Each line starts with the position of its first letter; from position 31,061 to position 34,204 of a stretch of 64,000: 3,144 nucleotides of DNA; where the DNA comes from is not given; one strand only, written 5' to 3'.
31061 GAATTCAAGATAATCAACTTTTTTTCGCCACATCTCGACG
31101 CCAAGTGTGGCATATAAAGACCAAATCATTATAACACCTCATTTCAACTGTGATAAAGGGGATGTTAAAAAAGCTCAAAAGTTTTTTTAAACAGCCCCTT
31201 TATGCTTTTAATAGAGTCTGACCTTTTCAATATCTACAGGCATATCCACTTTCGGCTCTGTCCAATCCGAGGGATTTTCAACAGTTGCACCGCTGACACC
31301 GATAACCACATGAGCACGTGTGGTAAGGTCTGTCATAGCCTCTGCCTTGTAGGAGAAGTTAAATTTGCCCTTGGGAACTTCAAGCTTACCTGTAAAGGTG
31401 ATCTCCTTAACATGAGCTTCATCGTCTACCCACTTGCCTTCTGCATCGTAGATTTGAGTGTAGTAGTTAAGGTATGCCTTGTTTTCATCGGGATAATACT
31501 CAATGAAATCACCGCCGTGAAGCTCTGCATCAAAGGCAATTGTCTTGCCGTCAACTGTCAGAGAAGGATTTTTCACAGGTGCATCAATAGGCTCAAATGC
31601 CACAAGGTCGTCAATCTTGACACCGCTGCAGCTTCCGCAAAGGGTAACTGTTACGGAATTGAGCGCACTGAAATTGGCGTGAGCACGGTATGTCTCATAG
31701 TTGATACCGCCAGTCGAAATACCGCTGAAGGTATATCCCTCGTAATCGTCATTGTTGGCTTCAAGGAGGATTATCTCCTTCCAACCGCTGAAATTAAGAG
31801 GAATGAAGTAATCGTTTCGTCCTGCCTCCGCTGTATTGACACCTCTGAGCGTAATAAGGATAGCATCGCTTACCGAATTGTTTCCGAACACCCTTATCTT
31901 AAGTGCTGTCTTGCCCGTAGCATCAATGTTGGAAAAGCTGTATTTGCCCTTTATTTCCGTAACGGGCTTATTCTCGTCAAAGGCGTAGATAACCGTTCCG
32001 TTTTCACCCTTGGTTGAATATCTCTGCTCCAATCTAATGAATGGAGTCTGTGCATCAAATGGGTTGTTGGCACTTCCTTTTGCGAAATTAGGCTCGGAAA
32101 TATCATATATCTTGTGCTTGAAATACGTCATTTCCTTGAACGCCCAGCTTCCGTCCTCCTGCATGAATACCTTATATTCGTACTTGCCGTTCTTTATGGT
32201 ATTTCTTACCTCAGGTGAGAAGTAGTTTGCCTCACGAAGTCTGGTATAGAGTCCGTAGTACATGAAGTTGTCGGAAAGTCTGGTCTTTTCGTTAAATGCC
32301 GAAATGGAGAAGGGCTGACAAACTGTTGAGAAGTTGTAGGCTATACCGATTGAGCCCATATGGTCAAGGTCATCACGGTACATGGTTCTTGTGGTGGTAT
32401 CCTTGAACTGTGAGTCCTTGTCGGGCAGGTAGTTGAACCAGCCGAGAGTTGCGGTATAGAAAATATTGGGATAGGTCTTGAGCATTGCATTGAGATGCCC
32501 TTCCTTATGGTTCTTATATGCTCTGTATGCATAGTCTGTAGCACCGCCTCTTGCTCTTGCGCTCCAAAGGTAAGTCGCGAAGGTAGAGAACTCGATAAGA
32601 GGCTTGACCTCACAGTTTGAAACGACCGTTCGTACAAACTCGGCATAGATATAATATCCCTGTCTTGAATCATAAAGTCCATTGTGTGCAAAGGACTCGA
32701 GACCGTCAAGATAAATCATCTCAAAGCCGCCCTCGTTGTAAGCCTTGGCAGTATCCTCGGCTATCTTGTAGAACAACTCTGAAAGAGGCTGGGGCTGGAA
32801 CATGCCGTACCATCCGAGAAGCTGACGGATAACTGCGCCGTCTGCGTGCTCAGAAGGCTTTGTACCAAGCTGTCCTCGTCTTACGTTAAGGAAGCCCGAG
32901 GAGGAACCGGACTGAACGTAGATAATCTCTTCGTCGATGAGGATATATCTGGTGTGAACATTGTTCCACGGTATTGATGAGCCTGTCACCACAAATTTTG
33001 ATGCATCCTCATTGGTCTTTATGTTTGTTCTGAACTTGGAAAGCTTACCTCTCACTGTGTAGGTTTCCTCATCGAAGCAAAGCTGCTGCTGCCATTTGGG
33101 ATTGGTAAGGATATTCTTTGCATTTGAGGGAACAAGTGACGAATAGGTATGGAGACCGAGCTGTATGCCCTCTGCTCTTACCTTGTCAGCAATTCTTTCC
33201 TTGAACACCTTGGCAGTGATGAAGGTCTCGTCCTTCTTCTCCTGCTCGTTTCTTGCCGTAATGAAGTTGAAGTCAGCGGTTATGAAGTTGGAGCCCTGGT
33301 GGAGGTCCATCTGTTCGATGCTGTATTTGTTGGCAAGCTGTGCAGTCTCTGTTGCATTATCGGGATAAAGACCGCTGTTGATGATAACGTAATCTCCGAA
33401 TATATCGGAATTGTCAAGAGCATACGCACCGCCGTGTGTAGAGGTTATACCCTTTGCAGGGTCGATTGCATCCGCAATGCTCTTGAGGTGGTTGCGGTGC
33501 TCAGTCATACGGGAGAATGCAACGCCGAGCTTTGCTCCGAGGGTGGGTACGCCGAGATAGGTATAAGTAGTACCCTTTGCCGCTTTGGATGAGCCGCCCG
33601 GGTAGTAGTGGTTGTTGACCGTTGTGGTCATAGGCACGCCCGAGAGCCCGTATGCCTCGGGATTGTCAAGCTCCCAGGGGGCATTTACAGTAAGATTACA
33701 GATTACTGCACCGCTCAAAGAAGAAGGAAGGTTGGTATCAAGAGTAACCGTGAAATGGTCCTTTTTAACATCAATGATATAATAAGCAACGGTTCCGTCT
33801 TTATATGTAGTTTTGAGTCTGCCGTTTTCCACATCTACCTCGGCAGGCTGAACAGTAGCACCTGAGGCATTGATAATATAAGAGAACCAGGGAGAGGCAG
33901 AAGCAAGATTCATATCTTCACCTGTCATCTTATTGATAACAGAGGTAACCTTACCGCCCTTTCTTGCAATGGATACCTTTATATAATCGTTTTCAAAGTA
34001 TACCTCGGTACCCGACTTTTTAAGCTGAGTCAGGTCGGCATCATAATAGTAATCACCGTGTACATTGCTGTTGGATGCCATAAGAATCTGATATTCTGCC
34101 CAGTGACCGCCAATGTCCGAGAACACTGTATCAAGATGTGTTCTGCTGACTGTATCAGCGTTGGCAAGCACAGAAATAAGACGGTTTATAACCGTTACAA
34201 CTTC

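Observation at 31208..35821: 1537-aa surface protein with an internal SLH triplet and about 1300 aa of unassigned sequence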

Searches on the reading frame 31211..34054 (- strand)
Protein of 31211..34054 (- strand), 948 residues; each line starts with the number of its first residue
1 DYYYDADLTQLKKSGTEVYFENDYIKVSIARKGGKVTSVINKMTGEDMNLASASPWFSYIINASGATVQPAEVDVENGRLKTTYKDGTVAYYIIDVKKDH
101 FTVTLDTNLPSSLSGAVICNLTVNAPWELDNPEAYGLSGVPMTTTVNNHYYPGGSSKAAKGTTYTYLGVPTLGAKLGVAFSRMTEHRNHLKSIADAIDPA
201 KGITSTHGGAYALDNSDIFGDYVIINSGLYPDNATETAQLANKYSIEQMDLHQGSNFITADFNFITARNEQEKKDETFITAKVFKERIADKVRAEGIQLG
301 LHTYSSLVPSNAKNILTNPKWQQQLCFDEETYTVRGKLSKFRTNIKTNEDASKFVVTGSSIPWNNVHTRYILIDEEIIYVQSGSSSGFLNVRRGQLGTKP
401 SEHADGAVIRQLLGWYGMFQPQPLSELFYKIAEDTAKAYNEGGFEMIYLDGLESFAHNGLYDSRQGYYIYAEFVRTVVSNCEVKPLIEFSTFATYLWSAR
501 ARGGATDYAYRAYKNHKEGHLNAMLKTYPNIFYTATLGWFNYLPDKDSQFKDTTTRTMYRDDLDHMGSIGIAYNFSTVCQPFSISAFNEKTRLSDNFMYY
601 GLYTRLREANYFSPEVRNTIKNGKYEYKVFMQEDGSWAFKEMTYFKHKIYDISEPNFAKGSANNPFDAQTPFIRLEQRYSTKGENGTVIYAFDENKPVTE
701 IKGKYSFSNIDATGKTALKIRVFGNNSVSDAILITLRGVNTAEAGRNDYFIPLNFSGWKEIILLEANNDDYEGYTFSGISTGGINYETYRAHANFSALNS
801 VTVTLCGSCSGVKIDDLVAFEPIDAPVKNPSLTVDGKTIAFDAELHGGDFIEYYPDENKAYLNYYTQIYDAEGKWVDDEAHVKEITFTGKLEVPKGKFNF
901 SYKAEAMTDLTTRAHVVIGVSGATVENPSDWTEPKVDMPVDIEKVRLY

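Call 8: find_homologous_proteins(query=window:31211-34054:-, max_evalue=0.001)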
Query window:31211-34054:- (948 aa): 149 proteins with E <= 0.001 among 8000 candidates; the best 120 are listed.
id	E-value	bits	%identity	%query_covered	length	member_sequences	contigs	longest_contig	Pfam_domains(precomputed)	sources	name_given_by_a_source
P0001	0.0e+0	2186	100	100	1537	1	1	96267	PF00395.26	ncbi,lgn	-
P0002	0.0e+0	1890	84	100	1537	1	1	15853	PF00395.26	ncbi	-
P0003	0.0e+0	1791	85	95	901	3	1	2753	-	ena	-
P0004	0.0e+0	1782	80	100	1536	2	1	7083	PF00395.26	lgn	-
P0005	0.0e+0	1495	67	100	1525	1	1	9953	PF00395.26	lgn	-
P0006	0.0e+0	1477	66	100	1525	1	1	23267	PF00395.26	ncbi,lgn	-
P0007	0.0e+0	1417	64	100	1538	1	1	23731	PF00395.26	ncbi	-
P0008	0.0e+0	1409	65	100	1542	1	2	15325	PF00395.26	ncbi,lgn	-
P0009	0.0e+0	1408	65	100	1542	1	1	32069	PF00395.26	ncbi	-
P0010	0.0e+0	1400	63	100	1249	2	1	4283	PF00395.26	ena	-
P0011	0.0e+0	1397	64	100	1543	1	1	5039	PF00395.26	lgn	-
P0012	0.0e+0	1395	63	100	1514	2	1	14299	PF00395.26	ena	-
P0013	0.0e+0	1385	63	99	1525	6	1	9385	PF00395.26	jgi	-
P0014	0.0e+0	1323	61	100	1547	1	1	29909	PF00395.26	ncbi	-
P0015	0.0e+0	1281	57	98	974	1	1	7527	-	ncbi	-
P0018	0.0e+0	1238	57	100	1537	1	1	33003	PF00395.26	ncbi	-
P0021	0.0e+0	1155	54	100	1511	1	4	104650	PF00395.26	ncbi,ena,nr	ncbi:MAG: S-layer homology domain-containing protein [Clostridia bacterium]|nr:S-layer homology doma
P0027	0.0e+0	1111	54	99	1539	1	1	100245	PF00395.26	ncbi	-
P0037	0.0e+0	1018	50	97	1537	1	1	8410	PF00395.26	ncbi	-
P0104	1.4e-126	442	33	97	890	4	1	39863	-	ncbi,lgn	-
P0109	1.8e-122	429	31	99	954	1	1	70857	-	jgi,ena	-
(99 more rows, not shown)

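Call 18: find_encoding_contigs(protein=P0001, flank=10000, max_places=3)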
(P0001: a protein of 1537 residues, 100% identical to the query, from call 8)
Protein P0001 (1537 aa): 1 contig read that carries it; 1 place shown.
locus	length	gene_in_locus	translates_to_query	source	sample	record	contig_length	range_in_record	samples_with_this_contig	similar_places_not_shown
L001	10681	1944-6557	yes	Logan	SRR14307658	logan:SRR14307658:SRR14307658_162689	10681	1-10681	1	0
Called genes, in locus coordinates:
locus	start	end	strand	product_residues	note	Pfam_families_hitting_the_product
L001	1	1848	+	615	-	?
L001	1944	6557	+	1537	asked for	PF00395:SLH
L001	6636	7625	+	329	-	-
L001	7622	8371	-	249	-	PF12833:HTH_18, PF00165:HTH_AraC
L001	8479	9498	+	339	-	PF08240:ADH_N (faint), PF00107:ADH_zinc_N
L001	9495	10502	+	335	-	PF01408:GFO_IDH_MocA, PF22725:GFO_IDH_MocA_C3, PF02894:GFO_IDH_MocA_C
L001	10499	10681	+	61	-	?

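Call 19: search_protein_representatives(protein=window:31211-34054:-)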
Query: 948 residues. Proteins with E-value up to 0.001 (for the whole library): 568; up to 1e-10: 336; up to 1e-30: 157. The best 150 are listed.
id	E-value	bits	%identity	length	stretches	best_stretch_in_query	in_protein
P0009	0.0e+00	1407.9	65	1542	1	2-948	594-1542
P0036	0.0e+00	1019.1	46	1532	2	7-946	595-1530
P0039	5.3e-299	1011.1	49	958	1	11-947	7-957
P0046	2.2e-270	916.4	45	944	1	11-939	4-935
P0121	1.5e-251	854.1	46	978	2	12-891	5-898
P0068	1.7e-243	827.4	45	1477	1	9-948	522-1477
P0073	9.8e-240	815.0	46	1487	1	14-925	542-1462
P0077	4.7e-223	759.8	44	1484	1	9-937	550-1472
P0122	6.8e-222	755.9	42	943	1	11-927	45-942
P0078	5.4e-218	743.1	55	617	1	342-946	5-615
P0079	2.0e-216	737.9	43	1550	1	10-938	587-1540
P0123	1.3e-214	731.9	44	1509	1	14-944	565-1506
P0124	6.6e-209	713.0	39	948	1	15-940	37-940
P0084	6.7e-202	689.8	53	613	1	15-588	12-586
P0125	1.7e-196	671.9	43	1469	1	16-926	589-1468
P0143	2.4e-116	406.7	34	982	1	13-921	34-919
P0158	9.3e-95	335.2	31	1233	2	281-921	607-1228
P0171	1.4e-80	288.3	32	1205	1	15-866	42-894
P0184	3.9e-65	237.2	32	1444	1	148-927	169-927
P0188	6.0e-62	226.6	29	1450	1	4-856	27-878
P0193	1.3e-56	209.0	26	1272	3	21-682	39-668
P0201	9.0e-50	186.3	27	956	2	20-684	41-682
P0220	5.3e-41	157.3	25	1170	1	34-865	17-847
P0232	1.5e-37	145.9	24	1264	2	19-701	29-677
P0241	8.0e-36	140.2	24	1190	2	113-686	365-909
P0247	3.4e-34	134.8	25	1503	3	20-683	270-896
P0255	1.0e-32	129.9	25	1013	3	15-680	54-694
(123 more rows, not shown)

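Call 22: search_protein_families(library=pfam, proteins=[P0184, P0188, P0193, P0232, P0241, P0247, P0158], max_evalue=0.01)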
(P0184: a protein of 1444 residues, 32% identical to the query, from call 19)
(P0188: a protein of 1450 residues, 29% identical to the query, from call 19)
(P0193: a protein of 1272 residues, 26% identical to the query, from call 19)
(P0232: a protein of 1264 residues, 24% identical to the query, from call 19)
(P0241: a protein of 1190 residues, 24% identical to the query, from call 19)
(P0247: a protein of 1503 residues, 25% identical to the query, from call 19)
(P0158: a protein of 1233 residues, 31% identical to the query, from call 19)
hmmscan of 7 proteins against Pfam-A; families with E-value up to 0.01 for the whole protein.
P0184 (1444 aa): 4 families
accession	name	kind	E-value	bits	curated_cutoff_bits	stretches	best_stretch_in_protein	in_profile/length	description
PF07523.18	Big_3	-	1.4e-17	64.1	21.2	3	943-1007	3-68/68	Bacterial Ig-like domain (group 3)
PF00404.24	Dockerin_1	-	2e-12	47.5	22.9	1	1379-1433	2-56/57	Dockerin type I domain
PF13202.12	EF-hand_5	-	0.00023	21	25.9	0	1408-1426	3-21/25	EF hand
PF00036.39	EF-hand_1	-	0.0025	17.7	25.4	0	1409-1427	5-23/29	EF hand domain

P0188 (1450 aa): 2 families
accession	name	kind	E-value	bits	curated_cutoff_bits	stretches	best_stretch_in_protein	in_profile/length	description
PF07523.18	Big_3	-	1.2e-19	70.8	21.2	3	1111-1173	3-68/68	Bacterial Ig-like domain (group 3)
PF00404.24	Dockerin_1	-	1.8e-07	31.6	22.9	1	1387-1441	1-55/57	Dockerin type I domain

P0193 (1272 aa): 2 families
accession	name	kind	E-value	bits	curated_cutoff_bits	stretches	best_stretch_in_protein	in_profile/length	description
PF03425.19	CBM_11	-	9e-10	39.3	27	1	1035-1137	23-129/182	Carbohydrate binding domain (family 11)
PF01261.30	AP_endonuc_2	-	0.0039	17.4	31.1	1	242-302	68-127/249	Xylose isomerase-like TIM barrel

P0232 (1264 aa): 2 families
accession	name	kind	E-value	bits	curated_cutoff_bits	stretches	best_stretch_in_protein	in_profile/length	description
PF03425.19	CBM_11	-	9.8e-05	22.9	27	1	1068-1140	57-134/182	Carbohydrate binding domain (family 11)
PF01261.30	AP_endonuc_2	-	0.0017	18.5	31.1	1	229-289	68-127/249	Xylose isomerase-like TIM barrel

P0241 (1190 aa): 2 families
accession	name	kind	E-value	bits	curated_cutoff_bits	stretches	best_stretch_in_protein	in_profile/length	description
PF03009.23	GDPD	-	1.4e-32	114.2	23.6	1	37-258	1-243/244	Glycerophosphoryl diester phosphodiesterase family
PF23666.2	Rcc01698_C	-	0.0045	17.7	27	0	600-641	47-97/98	Rcc01698-like, C-terminal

P0247 (1503 aa): 3 families
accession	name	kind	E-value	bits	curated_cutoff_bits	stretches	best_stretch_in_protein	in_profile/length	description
PF13385.13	Laminin_G_3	-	2.8e-19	70.2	27.6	1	77-234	2-151/151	Concanavalin A-like lectin/glucanases superfamily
PF03425.19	CBM_11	-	0.00028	21.4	27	0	960-1028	62-133/182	Carbohydrate binding domain (family 11)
PF01261.30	AP_endonuc_2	-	0.0032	17.6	31.1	0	477-542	69-138/249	Xylose isomerase-like TIM barrel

P0158 (1233 aa): 1 family
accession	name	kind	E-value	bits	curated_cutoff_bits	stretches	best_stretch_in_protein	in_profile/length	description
PF00395.25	SLH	-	3e-35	120.4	20.8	3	133-174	2-43/44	S-layer homology domain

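Call 30: predict_structure(alignment_id=A1)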
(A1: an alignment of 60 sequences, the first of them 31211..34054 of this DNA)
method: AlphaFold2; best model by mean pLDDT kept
length: 948 residues; sequences in the alignment: 60
mean_pLDDT: 94.7   pTM: 0.91
mean pLDDT of the five models: 94.7, 94.8, 94.3, 94.0, 93.9
residues with pLDDT >= 90: 876; 70-90: 62; 50-70: 7; < 50: 3
segments of 3 or more residues with pLDDT < 50: none
pLDDT, mean of each block of 10 residues (from residue 1): 66 94 98 97 96 95 96 95 97 96 97 96 94 96 97 96 96 98 97 96 95 93 95 97 95 96 97 96 98 97 97 96 96 96 96 89 93 97 95 96 97 96 97 98 97 88 92 97 94 94 92 94 91 93 94 95 96 95 93 94 96 96 94 95 96 92 97 98 96 96 96 96 96 94 87 95 95 91 89 94 97 98 97 97 97 94 95 94 95 97 97 97 97 93 69
secondary structure, 60 per line:
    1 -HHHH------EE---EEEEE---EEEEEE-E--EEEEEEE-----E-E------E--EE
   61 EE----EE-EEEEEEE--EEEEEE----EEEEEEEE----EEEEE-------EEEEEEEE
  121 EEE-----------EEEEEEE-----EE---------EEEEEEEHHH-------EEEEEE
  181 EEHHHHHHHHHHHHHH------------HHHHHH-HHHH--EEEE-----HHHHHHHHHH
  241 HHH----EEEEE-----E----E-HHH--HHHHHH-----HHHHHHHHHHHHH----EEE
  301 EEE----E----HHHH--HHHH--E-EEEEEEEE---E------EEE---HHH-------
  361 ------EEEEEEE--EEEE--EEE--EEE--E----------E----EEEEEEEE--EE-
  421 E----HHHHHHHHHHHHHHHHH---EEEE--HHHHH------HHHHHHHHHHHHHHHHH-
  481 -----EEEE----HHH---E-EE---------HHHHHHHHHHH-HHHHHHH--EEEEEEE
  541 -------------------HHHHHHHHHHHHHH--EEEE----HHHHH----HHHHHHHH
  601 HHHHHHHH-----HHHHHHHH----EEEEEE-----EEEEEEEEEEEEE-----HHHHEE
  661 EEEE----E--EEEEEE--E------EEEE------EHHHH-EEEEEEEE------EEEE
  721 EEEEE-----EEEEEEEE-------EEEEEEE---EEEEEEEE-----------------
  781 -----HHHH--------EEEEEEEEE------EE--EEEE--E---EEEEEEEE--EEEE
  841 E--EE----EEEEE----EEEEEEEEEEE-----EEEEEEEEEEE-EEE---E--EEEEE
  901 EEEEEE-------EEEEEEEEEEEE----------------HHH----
elements in order (helices of 4 or more, strands of 3 or more residues): H2-5 E17-21 E25-30 E35-41 E59-62 E70-76 E79-84 E89-96 E101-105 E113-123 E135-141 E158-164 E175-182 H183-196 H209-214 H216-219 E222-225 H231-243 E248-252 H270-275 H281-293 E298-303 H313-316 H319-322 E327-334 E345-347 E367-373 E376-379 E382-384 E387-389 E408-415 H426-442 E446-449 H452-456 H463-479 E486-489 H513-523 H525-531 E534-540 H560-573 E576-579 H584-588 H593-608 H614-621 E626-631 E637-649 H655-658 E659-664 E672-677 E687-690 H698-701 E703-710 E717-725 E731-738 E746-752 E756-763 H786-789 E798-806 E817-820 E827-834 E837-841 E850-854 E859-869 E875-885 E887-889 E896-906 E914-925

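Call 32: fold_search(model_id=the predicted structure, library=pdb)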
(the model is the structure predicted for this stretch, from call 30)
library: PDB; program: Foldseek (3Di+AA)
matches with E <= 10: 1535; with E <= 0.001: 198
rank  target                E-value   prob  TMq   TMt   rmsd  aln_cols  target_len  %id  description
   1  4kwu                  6.8e-11  1.00  0.27  0.24  25.2      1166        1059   10  1.9 Angstrom resolution crystal structure of uncharacterized protein lmo2446 from Listeria monocytogenes EGD-e in comple (released 2013-06-19)
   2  9ayu_A                1.2e-10  1.00  0.28  0.38  13.9       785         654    9  Structure of the A type blood alpha-D-galactosamine galactosaminidase D463A mutant from Flavonifractor plautii (released 2024-12-18)
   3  9awt_A                1.3e-10  1.00  0.27  0.36  14.3       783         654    9  Structure of the A type blood alpha-D-galactosamine galactosaminidase from Flavonifractor plautii in complex with GalN (released 2024-12-18)
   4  8x1b                  2.7e-10  1.00  0.26  0.34  15.0       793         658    8  Cryo-EM structure of FpGalactosaminidase from Flavonifractor plautii in apo state (released 2024-11-13)
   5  6phu                  3.5e-10  1.00  0.30  0.37  12.6       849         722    9  SpAga wild type apo structure (released 2019-10-02)
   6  6phv                  3.9e-10  1.00  0.31  0.38  12.5       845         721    8  SpAga galactose product complex structure (released 2019-10-02)
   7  4kmq                  3.9e-10  1.00  0.27  0.24  24.9      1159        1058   10  1.9 Angstrom resolution crystal structure of uncharacterized protein lmo2446 from Listeria monocytogenes EGD-e (released 2013-05-29)
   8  6phw_A                6.5e-10  1.00  0.30  0.37  12.6       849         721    9  SpAga D472N structure in complex with melibiose (released 2019-10-02)
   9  3wel_A                6.5e-10  1.00  0.25  0.28  19.8      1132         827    7  Sugar beet alpha-glucosidase with acarviosyl-maltotriose (released 2014-07-16)
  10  3wem_A                5.8e-09  1.00  0.26  0.29  21.4      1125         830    8  Sugar beet alpha-glucosidase with acarviosyl-maltotetraose (released 2014-07-16)
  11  8rzk_A                9.7e-09  1.00  0.28  0.36  11.7       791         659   10  The Michaelis complex of ZgGH129 D486N from Zobellia galactanivorans with neo-b/k-oligo-carrageenan tetrasaccharide (b (released 2024-07-31)
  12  5jqp_A                1.0e-08  1.00  0.25  0.25  22.1      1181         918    9  Crystal structure of ER glucosidase II heterodimeric complex consisting of catalytic subunit and the binding domain of (released 2016-09-14)
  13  3w37_A                1.1e-08  1.00  0.26  0.29  20.2      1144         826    7  Sugar beet alpha-glucosidase with acarbose (released 2013-05-29)
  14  5dl0_A                1.1e-08  1.00  0.25  0.25  24.3      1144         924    9  Crystal structure of glucosidase II alpha subunit (Glc1Man2-bound from) (released 2016-01-27)
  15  5dkx                  1.1e-08  1.00  0.24  0.24  23.4      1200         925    9  Crystal structure of glucosidase II alpha subunit (Tris-bound from) (released 2016-01-27)
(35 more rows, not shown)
